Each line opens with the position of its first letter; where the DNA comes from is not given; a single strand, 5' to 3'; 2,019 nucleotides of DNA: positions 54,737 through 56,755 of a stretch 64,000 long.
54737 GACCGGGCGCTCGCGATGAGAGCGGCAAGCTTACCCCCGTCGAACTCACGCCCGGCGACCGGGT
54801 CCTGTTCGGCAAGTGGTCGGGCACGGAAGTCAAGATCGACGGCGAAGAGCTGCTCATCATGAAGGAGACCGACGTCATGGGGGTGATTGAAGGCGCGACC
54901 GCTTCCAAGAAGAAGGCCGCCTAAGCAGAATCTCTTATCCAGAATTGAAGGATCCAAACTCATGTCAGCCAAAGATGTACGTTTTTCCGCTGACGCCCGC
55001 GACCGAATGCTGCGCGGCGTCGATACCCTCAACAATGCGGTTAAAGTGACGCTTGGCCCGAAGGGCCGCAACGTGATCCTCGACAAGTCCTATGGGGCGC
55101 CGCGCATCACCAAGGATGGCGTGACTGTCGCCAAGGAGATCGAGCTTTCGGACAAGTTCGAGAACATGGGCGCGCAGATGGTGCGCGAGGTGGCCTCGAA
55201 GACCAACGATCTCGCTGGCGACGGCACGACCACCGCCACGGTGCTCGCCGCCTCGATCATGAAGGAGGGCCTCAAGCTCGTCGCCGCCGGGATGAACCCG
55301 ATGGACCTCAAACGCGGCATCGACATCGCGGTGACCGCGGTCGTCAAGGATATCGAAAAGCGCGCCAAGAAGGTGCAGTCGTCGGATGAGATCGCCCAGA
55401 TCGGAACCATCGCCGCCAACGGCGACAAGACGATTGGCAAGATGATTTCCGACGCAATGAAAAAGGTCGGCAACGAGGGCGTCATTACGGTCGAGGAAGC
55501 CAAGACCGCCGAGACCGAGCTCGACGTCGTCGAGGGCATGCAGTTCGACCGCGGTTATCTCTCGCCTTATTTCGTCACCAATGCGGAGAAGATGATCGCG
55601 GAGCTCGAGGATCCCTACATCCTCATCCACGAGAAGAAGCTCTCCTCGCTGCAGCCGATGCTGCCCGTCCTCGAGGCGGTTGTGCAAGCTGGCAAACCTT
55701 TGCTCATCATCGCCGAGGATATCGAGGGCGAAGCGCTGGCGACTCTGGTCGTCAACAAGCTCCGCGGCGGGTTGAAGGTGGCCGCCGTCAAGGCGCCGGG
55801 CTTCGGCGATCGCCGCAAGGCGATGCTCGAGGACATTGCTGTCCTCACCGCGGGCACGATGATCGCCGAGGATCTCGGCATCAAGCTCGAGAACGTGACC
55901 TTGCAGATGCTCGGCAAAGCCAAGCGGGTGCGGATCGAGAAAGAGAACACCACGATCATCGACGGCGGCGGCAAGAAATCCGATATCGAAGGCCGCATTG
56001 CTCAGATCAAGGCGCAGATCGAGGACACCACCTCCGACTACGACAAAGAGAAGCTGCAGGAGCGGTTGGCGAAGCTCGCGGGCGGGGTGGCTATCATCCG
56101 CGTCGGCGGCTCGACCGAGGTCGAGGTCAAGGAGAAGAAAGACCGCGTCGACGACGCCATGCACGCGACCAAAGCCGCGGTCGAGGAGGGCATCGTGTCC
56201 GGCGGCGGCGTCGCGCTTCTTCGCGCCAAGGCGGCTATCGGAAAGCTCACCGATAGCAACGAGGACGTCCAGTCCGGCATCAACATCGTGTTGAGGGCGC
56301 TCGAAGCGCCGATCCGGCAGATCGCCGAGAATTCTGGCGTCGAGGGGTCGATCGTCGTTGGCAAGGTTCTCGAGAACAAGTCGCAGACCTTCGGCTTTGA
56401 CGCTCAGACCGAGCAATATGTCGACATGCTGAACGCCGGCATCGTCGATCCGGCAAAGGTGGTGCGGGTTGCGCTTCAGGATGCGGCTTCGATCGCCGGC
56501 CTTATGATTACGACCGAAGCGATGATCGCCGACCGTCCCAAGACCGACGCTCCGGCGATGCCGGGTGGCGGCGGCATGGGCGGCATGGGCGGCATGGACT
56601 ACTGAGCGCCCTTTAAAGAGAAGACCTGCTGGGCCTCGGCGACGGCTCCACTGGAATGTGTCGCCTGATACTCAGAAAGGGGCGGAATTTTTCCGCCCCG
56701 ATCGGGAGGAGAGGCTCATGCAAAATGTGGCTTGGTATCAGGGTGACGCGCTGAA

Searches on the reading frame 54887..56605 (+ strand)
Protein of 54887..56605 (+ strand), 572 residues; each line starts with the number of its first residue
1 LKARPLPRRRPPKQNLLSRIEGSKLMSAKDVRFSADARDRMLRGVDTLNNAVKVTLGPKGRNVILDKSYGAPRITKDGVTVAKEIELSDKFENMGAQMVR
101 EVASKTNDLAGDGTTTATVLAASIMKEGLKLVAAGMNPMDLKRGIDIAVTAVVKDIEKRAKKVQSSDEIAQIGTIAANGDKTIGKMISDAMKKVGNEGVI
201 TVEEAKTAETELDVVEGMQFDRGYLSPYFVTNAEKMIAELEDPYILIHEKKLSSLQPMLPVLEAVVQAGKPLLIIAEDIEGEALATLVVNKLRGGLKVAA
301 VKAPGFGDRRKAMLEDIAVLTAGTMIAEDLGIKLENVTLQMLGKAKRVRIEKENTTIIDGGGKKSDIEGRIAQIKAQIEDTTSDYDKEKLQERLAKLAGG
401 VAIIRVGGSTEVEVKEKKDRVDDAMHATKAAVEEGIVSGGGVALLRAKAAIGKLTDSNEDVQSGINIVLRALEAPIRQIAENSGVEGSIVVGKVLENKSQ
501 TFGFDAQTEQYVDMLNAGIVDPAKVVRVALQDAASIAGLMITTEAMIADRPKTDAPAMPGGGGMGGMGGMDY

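Call 64: search_protein_families(library=pfam, proteins=[window:54887-56605:+], max_evalue=0.00001)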
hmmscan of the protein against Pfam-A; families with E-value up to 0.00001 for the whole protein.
window:54887-56605:+ (572 aa): 1 family
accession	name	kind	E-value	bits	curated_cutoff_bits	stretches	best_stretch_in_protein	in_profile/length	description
PF00118.29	Cpn60_TCP1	-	5.2e-78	263.3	34.3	1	48-550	1-489/490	TCP-1/cpn60 chaperonin family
